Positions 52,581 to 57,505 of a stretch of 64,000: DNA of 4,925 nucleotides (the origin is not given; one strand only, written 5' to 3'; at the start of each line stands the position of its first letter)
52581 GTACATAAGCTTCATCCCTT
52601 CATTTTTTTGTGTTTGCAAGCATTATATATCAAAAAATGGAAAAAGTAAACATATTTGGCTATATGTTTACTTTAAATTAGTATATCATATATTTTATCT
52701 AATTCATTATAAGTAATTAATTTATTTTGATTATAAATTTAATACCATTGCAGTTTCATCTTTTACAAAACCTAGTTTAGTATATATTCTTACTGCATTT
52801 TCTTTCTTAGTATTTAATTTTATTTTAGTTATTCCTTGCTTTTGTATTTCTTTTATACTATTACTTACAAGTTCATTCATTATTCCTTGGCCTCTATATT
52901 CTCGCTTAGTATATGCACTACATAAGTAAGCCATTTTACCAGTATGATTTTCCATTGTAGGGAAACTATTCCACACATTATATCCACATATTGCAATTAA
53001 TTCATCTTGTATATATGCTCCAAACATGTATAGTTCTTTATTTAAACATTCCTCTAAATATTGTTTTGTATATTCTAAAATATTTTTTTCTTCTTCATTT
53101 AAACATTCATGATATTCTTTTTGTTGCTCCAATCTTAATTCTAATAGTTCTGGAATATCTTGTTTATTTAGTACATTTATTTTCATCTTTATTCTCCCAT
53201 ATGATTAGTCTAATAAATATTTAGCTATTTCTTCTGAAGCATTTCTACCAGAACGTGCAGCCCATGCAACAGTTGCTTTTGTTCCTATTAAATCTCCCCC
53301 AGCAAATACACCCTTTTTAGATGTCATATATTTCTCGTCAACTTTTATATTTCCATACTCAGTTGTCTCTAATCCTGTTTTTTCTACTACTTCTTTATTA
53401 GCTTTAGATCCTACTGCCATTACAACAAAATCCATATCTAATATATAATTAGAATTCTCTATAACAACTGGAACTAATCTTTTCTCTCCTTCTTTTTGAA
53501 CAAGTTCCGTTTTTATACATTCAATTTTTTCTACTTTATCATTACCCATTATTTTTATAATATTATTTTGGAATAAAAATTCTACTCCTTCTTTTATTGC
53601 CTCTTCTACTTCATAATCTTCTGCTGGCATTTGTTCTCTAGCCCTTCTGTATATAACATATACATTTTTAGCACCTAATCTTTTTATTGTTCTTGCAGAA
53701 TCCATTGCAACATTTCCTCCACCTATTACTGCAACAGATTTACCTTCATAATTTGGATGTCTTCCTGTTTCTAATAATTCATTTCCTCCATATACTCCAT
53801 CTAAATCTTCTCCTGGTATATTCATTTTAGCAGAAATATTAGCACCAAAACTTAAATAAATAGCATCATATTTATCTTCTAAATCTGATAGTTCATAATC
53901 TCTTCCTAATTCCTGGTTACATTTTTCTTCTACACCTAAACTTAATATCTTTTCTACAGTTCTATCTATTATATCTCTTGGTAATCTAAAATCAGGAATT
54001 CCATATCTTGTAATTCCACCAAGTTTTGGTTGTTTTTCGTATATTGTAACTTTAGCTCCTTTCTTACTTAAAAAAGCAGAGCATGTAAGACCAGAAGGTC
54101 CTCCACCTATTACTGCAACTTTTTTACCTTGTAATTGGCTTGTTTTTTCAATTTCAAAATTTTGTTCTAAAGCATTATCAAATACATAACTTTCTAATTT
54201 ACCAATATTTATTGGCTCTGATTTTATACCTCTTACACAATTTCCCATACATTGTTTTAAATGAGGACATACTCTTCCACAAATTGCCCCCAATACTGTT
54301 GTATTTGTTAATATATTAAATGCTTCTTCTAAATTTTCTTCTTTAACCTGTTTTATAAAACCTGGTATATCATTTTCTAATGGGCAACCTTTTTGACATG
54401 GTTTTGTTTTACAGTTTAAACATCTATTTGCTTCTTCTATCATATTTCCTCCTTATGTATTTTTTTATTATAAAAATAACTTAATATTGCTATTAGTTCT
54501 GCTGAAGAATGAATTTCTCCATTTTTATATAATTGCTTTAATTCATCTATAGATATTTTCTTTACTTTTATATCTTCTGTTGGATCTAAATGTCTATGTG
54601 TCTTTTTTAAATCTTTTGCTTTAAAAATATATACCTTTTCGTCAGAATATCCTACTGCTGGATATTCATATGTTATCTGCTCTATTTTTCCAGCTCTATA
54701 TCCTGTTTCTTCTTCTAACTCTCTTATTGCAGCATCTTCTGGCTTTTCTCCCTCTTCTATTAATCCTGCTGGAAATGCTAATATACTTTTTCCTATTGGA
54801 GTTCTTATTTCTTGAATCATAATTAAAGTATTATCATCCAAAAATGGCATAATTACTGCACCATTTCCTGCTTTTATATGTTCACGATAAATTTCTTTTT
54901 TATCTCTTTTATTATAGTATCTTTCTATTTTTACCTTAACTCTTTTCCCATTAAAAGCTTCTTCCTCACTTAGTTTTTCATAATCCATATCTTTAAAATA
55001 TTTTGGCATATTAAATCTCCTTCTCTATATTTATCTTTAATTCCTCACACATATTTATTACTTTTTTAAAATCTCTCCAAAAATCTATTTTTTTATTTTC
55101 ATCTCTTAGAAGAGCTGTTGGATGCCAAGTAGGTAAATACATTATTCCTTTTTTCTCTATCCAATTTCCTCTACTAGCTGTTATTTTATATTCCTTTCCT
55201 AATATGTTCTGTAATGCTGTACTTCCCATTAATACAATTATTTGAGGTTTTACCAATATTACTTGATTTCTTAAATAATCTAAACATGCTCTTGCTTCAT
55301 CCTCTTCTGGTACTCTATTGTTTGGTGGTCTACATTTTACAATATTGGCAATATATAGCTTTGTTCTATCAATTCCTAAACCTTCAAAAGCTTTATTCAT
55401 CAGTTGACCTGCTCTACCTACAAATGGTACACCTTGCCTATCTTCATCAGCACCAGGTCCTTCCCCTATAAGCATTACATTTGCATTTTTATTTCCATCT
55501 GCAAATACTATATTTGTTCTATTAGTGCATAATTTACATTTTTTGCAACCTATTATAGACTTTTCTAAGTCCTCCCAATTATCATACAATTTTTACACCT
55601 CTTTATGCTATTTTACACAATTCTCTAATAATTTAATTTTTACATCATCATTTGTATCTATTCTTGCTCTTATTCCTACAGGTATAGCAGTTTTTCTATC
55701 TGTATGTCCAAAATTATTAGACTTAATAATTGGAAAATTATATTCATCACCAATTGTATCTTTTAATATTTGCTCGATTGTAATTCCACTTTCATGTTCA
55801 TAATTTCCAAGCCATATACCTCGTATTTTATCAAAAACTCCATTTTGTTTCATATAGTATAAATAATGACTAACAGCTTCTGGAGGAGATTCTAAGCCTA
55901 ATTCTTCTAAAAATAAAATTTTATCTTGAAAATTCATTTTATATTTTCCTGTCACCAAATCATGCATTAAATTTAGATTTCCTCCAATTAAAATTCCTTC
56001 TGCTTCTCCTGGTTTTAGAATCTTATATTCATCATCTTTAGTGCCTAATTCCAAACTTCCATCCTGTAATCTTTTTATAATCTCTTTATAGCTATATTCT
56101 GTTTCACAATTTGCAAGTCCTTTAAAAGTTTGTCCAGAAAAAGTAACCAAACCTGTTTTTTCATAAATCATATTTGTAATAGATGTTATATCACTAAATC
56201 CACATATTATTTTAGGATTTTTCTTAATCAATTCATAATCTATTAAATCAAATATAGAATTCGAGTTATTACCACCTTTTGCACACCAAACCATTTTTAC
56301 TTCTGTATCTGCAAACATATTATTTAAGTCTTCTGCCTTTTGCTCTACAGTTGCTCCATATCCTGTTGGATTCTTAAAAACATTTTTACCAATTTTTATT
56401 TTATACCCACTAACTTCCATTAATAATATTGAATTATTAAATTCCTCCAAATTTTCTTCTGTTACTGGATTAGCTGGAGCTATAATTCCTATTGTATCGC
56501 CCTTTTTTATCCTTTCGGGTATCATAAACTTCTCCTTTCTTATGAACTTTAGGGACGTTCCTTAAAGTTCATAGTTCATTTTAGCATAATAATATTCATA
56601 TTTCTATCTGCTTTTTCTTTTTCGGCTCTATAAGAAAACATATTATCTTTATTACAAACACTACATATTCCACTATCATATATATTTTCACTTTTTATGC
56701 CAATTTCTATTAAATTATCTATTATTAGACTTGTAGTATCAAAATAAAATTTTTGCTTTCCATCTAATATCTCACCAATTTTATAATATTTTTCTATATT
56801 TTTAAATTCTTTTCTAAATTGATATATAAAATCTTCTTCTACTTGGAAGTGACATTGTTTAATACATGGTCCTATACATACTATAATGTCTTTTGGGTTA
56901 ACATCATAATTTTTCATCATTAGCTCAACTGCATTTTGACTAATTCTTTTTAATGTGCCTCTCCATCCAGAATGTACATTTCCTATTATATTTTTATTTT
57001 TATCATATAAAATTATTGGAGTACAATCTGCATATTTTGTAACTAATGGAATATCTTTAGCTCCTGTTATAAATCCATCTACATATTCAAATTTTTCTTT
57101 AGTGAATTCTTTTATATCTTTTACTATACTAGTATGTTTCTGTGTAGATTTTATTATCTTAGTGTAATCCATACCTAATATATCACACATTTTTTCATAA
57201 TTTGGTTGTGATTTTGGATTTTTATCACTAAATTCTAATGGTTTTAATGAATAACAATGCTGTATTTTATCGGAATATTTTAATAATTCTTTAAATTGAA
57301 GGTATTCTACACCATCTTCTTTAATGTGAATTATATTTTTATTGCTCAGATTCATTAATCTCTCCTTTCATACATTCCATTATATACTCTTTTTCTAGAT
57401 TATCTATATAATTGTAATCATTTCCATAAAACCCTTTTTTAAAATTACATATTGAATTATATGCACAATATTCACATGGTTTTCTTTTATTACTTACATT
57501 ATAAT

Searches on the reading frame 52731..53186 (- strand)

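Call 61: search_protein_families(library=pfam, proteins=[window:52731-53186:-], max_evalue=0.00001)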
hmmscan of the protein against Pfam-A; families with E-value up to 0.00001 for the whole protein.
window:52731-53186:- (151 aa): 6 families
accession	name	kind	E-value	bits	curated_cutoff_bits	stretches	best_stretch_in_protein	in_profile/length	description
PF00583.31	Acetyltransf_1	-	4.1e-14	53.3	20.7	1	32-140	14-116/116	Acetyltransferase (GNAT) family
PF13673.13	Acetyltransf_10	-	8.4e-12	45.6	23.6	1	34-144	14-111/128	Acetyltransferase (GNAT) domain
PF13508.13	Acetyltransf_7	-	5e-09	36.8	27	1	54-141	5-83/84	Acetyltransferase (GNAT) domain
PF13420.13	Acetyltransf_4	-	4.5e-07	30.5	24.3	1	3-141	1-135/155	Acetyltransferase (GNAT) domain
PF13527.13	Acetyltransf_9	-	8.4e-07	29.5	25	1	28-140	20-124/127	Acetyltransferase (GNAT) domain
PF08445.16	FR47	-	2.6e-06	27.8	22.1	1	85-145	21-82/86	FR47-like protein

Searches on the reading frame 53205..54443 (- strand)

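Call 61: search_protein_families(library=pfam, proteins=[window:53205-54443:-], max_evalue=0.00001)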
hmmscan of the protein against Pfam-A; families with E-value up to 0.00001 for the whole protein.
window:53205-54443:- (412 aa): 14 families
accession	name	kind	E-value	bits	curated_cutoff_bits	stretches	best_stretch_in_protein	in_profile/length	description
PF07992.20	Pyr_redox_2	-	1.4e-41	143.3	26.1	2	107-396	1-288/291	Pyridine nucleotide-disulphide oxidoreductase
PF14691.11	Fer4_20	-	7.9e-35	119.5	25.8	1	2-95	18-112/113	Dihydroprymidine dehydrogenase domain II, 4Fe-4S cluster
PF13738.12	Pyr_redox_3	-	2.8e-20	73.2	30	1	203-383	137-305/305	Pyridine nucleotide-disulphide oxidoreductase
PF00070.33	Pyr_redox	-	2.4e-16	60.4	22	1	236-308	1-78/82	Pyridine nucleotide-disulphide oxidoreductase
PF13450.12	NAD_binding_8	-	2.1e-10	41.1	21.9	1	111-145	1-36/68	NAD(P)-binding Rossmann-like domain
PF13241.12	NAD_binding_7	-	3.4e-10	40.9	22.1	0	232-353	5-79/104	Putative NAD(P)-binding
PF01266.30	DAO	-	2.2e-07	31.2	27.9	1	108-143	1-37/353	FAD dependent oxidoreductase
PF01262.27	AlaDh_PNT_C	-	6.3e-07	29.5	23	0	230-276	24-69/214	Alanine dehydrogenase/PNT, C-terminal domain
PF01494.25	FAD_binding_3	-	1.4e-06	28.2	22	0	108-145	3-40/349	FAD binding domain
PF03486.20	HI0933_like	-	1.5e-06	28.3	50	1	108-142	2-36/244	HI0933-like protein Rossmann domain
PF02826.25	2-Hacid_dh_C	-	1.8e-06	27.9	25.1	0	231-280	33-81/178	D-isomer specific 2-hydroxyacid dehydrogenase, NAD binding domain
PF01946.23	Thi4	-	2e-06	27.7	26.2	0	104-148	15-60/235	Thi4 family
PF12831.13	FAD_oxidored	-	7.9e-06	25.8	27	0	109-145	2-38/416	FAD dependent oxidoreductase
PF00890.30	FAD_binding_2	-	9.2e-06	25.5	20.4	0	109-145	2-38/414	FAD binding domain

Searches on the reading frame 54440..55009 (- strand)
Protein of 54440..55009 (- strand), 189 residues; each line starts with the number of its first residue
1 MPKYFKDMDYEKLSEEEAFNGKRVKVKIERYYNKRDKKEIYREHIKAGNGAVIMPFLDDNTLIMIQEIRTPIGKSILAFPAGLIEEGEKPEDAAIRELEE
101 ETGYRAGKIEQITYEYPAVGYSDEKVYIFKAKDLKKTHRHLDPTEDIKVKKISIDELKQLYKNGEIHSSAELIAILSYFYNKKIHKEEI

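Call 61: search_protein_families(library=pfam, proteins=[window:54440-55009:-], max_evalue=0.00001)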
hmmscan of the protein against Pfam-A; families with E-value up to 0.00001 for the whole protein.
window:54440-55009:- (189 aa): 1 family
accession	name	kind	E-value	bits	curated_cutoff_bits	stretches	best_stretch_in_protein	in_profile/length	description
PF00293.34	NUDIX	-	1.7e-17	64.1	21.1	1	51-162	5-122/134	NUDIX domain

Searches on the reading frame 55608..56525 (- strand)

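Call 62: search_protein_families(library=pfam, proteins=[window:55608-56525:-], max_evalue=0.00001)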
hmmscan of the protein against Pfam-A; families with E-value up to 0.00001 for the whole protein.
window:55608-56525:- (305 aa): 2 families
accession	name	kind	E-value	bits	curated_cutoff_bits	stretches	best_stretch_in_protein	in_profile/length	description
PF02016.21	Peptidase_S66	-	1.8e-36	125.3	25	1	12-131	1-121/121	LD-carboxypeptidase N-terminal domain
PF17676.7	Peptidase_S66C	-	6.3e-25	88.5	23.7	1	176-289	1-120/120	LD-carboxypeptidase C-terminal domain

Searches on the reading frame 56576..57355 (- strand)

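Call 62: search_protein_families(library=pfam, proteins=[window:56576-57355:-], max_evalue=0.00001)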
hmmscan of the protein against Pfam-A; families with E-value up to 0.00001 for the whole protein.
window:56576-57355:- (259 aa): 1 family
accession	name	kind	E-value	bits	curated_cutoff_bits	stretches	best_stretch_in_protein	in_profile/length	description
PF02578.20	Cu-oxidase_4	-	1.1e-54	185.8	22.9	1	43-257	22-238/238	Multi-copper polyphenol oxidoreductase laccase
